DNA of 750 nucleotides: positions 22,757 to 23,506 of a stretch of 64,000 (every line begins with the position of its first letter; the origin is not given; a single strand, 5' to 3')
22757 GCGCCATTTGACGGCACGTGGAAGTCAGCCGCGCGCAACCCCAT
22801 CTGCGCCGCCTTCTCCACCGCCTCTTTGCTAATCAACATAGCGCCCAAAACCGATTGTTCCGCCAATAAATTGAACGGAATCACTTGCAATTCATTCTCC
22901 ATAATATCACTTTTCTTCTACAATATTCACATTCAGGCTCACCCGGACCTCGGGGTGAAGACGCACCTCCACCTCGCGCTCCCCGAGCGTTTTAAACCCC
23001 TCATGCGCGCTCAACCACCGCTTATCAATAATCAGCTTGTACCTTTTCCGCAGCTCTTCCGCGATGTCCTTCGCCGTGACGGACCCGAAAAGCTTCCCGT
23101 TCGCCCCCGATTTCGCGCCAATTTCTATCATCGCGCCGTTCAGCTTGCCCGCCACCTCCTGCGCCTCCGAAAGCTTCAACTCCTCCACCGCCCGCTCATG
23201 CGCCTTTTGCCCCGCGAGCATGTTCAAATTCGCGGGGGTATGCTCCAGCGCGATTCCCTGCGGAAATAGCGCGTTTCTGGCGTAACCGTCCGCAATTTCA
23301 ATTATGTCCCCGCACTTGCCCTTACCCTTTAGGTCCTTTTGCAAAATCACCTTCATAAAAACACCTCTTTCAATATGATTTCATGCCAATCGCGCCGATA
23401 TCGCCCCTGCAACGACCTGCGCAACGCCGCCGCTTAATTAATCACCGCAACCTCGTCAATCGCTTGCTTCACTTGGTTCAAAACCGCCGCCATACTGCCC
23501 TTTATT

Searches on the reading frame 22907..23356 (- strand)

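Call 51: search_protein_families(library=pfam, proteins=[window:22907-23356:-], max_evalue=0.00001)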
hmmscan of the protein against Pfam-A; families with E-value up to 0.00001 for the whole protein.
window:22907-23356:- (149 aa): 2 families
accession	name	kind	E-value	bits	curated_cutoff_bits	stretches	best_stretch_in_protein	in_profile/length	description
PF03948.19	Ribosomal_L9_C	-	4.1e-26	91.7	23.2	1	64-147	2-86/86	Ribosomal protein L9, C-terminal domain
PF01281.25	Ribosomal_L9_N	-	6.4e-20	70.9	20.7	1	1-47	1-47/47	Ribosomal protein L9, N-terminal domain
